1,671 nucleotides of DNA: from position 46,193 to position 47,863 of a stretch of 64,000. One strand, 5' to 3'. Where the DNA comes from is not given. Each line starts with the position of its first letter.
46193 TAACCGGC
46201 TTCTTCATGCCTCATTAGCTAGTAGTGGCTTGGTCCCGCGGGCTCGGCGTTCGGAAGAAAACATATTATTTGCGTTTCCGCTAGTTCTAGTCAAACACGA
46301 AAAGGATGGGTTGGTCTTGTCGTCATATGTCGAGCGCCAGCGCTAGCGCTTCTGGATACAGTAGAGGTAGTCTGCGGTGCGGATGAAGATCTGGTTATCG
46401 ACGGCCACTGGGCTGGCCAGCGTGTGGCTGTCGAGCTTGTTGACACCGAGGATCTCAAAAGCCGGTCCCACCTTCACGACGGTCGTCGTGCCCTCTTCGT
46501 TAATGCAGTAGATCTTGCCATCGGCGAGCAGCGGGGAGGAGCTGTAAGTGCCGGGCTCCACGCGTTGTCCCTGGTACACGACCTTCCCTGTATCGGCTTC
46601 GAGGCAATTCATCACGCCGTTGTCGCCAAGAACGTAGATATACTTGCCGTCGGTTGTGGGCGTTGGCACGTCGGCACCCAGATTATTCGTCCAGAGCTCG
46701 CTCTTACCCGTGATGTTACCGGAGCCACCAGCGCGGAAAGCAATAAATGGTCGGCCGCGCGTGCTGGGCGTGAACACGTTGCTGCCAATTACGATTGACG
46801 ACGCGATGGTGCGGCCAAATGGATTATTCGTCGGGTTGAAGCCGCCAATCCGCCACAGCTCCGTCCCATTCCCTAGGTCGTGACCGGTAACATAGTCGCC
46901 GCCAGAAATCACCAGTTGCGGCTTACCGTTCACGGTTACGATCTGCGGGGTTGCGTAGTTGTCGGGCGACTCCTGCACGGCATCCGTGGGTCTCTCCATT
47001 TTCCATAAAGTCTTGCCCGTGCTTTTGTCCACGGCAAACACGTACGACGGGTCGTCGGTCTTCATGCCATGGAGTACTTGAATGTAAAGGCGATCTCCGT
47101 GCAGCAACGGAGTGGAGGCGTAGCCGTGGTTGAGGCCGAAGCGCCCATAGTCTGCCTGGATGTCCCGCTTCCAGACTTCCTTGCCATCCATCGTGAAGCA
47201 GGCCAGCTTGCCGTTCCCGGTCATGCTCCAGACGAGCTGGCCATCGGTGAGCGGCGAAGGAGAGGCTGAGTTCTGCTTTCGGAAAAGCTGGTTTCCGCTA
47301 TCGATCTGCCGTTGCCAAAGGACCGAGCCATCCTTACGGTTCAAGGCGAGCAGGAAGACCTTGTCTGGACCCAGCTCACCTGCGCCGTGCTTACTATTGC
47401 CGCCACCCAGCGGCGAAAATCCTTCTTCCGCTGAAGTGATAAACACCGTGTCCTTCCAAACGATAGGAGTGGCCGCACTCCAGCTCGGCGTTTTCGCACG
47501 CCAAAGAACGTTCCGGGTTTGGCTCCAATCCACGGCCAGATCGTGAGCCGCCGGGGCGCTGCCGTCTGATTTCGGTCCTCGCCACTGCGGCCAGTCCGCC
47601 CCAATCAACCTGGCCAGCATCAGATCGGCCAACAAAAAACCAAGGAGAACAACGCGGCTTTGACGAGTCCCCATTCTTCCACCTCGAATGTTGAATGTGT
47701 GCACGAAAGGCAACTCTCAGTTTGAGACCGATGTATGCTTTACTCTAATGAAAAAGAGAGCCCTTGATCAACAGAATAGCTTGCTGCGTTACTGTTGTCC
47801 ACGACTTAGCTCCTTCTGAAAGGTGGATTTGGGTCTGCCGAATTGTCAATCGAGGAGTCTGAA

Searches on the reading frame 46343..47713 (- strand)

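Call 48: search_protein_families(library=pfam, proteins=[window:46343-47713:-], max_evalue=0.001)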
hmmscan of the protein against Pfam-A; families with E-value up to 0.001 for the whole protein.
window:46343-47713:- (456 aa): 3 families
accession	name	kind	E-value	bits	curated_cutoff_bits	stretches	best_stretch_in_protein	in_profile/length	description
PF13360.13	PQQ_2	-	3.3e-25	89.5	27.6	2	123-329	7-187/233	Outer membrane protein assembly factor BamB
PF13570.13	Beta-prop_ACSF4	-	7.5e-08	32.6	133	0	355-454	225-328/329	Beta-alanine-activating enzyme, beta-propeller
PF01011.28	PQQ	-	0.00075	18.7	26.7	0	195-246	46-90/595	Glucose/ethanol/alcohol dehydrogenase, beta-propeller domain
